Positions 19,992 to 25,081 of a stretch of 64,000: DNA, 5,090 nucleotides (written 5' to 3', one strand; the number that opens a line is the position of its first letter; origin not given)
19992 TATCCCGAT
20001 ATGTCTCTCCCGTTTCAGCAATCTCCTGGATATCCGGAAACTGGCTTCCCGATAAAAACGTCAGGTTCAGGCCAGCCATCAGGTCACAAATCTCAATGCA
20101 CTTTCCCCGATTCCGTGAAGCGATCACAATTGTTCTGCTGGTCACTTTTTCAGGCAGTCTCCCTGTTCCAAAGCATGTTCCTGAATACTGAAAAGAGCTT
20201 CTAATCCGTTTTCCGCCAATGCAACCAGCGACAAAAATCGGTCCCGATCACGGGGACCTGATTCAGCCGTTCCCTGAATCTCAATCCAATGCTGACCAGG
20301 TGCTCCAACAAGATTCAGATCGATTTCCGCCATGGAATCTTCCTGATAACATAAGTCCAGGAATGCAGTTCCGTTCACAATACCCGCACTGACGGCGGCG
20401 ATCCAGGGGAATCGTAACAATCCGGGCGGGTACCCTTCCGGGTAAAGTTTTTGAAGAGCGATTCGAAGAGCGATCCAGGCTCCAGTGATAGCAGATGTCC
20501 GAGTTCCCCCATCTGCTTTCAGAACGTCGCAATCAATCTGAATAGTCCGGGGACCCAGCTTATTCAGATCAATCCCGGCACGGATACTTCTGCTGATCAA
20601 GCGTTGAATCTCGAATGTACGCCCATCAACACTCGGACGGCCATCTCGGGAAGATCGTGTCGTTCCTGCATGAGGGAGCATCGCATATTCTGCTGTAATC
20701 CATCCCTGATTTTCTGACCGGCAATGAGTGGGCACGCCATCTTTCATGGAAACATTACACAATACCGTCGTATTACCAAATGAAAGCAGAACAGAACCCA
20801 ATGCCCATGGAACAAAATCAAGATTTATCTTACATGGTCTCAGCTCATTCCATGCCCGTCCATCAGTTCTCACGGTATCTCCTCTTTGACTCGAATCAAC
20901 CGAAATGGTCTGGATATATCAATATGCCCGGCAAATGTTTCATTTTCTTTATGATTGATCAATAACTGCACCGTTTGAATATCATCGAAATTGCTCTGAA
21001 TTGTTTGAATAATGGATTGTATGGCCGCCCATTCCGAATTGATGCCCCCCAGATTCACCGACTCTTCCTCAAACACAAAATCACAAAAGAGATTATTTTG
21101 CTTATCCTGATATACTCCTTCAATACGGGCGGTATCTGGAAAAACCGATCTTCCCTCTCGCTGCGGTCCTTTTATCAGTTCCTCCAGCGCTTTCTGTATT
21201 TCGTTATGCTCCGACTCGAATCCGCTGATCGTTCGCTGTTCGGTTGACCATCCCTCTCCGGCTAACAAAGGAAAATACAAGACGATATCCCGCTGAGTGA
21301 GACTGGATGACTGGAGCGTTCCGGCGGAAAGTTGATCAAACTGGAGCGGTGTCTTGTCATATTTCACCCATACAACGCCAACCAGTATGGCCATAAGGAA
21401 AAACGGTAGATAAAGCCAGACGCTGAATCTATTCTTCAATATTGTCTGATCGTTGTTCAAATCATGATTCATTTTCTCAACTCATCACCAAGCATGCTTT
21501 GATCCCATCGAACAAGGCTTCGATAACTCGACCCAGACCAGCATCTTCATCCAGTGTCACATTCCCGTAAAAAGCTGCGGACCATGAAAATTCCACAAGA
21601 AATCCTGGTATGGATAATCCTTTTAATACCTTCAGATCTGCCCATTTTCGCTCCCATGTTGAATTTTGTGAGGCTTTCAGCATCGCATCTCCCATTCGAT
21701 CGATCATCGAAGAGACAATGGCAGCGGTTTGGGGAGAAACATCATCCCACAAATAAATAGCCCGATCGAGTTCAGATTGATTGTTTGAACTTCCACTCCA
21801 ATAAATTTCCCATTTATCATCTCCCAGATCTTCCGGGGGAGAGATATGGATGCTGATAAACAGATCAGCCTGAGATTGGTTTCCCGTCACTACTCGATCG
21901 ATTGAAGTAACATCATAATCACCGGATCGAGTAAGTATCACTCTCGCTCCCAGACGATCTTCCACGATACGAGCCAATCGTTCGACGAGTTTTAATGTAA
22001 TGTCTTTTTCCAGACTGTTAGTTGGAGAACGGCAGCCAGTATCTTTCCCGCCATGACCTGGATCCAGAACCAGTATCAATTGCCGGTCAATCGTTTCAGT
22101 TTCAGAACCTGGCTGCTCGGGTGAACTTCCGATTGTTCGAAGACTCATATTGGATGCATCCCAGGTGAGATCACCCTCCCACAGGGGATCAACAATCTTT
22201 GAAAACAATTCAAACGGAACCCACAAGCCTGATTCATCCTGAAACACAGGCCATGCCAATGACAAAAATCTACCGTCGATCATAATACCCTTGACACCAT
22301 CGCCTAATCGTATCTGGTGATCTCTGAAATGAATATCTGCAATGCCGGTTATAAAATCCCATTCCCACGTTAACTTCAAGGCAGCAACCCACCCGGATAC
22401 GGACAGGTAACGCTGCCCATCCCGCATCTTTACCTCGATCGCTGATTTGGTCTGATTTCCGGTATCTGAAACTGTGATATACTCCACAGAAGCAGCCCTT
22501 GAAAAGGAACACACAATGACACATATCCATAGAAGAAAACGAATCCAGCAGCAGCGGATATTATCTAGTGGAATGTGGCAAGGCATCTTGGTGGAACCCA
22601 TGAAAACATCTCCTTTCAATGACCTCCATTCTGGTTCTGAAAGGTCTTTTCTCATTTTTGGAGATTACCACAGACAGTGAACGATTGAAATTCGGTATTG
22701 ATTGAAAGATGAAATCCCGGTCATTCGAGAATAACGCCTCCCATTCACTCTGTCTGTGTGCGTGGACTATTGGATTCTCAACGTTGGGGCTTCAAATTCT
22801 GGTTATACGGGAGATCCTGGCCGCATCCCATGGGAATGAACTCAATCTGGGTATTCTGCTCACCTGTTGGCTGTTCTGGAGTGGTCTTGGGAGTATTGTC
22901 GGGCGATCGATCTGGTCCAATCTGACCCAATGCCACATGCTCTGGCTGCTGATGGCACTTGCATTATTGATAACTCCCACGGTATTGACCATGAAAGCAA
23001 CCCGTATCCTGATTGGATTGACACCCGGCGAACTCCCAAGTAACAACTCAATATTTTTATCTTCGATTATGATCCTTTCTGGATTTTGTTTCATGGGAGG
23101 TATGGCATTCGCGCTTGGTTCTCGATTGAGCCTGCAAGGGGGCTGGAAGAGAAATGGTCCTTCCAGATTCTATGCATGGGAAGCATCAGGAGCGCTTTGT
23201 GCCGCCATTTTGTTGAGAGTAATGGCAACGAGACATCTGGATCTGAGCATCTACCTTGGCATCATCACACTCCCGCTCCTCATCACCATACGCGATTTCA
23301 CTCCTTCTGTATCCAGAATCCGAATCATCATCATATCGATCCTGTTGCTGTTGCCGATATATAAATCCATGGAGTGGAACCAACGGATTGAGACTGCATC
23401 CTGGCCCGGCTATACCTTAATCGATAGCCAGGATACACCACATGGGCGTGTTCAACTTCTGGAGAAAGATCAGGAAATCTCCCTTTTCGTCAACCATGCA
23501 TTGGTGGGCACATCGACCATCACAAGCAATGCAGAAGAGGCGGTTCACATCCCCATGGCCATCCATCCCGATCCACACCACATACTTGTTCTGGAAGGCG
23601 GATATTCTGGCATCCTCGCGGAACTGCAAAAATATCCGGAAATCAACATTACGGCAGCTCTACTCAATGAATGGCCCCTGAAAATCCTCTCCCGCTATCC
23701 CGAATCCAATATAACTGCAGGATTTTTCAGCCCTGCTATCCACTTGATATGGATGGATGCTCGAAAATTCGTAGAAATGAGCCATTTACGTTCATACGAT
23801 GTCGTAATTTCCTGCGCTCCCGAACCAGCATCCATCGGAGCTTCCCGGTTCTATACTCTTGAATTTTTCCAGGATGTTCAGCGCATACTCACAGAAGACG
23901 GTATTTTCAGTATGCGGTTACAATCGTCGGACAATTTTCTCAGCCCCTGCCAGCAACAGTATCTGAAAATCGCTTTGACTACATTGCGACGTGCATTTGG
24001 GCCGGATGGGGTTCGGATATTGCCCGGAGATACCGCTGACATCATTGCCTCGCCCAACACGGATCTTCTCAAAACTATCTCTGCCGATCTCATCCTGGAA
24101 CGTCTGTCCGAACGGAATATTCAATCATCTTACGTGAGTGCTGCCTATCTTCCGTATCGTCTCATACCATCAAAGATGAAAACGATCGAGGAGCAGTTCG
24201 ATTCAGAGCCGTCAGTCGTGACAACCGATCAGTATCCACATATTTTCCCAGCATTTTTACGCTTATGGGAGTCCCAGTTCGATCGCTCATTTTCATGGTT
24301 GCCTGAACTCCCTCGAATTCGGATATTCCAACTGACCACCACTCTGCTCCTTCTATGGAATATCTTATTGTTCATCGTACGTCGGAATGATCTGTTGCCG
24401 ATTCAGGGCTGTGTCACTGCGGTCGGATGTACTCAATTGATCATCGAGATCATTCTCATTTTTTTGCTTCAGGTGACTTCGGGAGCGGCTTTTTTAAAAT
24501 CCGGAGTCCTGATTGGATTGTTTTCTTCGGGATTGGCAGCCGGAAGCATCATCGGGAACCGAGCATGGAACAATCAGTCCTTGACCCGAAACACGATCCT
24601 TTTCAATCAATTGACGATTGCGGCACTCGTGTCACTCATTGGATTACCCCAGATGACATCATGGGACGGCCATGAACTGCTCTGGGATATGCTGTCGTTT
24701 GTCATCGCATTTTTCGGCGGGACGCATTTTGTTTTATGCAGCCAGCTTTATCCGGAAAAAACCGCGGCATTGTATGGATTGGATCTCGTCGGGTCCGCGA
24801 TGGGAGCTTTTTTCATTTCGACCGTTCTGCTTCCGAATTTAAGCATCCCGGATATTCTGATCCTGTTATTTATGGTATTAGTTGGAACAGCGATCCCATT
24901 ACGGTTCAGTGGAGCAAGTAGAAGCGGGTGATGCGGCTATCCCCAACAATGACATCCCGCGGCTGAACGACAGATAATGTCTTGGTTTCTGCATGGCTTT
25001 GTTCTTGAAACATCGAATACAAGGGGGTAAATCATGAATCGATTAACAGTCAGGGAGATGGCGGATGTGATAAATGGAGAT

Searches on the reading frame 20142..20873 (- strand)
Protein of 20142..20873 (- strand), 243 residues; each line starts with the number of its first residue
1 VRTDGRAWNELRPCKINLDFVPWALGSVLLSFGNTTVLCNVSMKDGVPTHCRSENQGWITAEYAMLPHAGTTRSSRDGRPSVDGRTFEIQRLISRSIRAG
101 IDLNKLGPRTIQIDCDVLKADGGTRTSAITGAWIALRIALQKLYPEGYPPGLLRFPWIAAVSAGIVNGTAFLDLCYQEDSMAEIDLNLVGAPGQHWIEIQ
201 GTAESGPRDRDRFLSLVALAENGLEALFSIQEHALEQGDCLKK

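Call 28: search_protein_families(library=pfam, proteins=[window:20142-20873:-], max_evalue=0.00001)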
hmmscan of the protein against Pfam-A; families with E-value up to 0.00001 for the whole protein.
window:20142-20873:- (243 aa): 2 families
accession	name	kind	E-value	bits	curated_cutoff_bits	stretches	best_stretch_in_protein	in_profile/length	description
PF01138.27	RNase_PH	-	3.9e-27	95.7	25.5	1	10-139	1-127/130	3' exoribonuclease family, domain 1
PF03725.20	RNase_PH_C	-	1.9e-07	31.4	20.8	1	158-222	3-66/67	3' exoribonuclease family, domain 2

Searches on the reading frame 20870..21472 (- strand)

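Call 28: search_protein_families(library=pfam, proteins=[window:20870-21472:-], max_evalue=0.00001)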
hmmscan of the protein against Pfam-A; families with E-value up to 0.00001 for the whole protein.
window:20870-21472:- (200 aa): 1 family
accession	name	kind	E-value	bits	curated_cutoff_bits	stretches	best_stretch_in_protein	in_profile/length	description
PF10646.14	Germane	-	2.8e-11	44.5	23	1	65-177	2-116/117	Sporulation and spore germination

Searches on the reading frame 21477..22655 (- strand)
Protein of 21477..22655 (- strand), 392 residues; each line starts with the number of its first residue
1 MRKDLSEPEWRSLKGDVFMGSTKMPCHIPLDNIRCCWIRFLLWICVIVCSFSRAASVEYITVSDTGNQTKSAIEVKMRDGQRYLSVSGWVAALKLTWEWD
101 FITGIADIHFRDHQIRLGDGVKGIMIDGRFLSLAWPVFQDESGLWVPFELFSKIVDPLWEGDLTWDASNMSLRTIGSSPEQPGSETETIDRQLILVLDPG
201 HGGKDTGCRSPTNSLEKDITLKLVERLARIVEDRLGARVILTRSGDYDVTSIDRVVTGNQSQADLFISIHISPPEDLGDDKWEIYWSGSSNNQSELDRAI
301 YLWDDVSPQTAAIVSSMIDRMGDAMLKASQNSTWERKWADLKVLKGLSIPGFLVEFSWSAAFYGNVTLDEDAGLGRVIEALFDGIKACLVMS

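Call 27: search_protein_families(library=pfam, proteins=[window:21477-22655:-], max_evalue=0.00001)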
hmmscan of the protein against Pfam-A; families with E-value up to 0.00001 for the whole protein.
window:21477-22655:- (392 aa): 1 family
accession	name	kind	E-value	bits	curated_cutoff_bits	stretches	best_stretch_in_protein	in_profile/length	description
PF01520.23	Amidase_3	-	5e-23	82.4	27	1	196-386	2-173/174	N-acetylmuramoyl-L-alanine amidase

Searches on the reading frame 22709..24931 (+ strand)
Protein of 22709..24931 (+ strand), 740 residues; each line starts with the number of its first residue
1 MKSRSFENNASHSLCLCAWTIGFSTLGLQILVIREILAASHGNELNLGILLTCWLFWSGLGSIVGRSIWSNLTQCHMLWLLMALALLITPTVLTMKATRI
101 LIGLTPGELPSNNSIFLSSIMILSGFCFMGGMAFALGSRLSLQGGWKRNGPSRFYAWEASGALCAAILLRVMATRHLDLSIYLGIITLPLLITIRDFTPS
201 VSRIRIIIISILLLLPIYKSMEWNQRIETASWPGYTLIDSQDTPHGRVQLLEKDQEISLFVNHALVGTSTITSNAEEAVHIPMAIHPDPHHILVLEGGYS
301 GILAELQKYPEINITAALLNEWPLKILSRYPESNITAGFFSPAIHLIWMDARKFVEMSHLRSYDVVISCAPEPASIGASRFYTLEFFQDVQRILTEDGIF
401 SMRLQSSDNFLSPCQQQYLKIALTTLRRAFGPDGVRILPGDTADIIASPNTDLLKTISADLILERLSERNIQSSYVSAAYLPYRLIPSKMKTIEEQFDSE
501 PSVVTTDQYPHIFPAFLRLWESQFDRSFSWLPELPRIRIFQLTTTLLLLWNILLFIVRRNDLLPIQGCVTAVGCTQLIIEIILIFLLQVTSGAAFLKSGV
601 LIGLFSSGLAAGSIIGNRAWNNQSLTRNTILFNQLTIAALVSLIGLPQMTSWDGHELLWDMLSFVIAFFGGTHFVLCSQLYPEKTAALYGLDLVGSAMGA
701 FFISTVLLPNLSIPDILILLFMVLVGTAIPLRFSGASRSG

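Call 27: search_protein_families(library=pfam, proteins=[window:22709-24931:+], max_evalue=0.00001)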
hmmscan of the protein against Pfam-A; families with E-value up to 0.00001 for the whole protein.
window:22709-24931:+ (740 aa): 1 family
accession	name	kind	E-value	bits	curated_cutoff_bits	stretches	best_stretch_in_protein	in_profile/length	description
PF01564.23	Spermine_synth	-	1.5e-12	47.8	22.9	1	276-403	6-131/186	Spermine/spermidine synthase domain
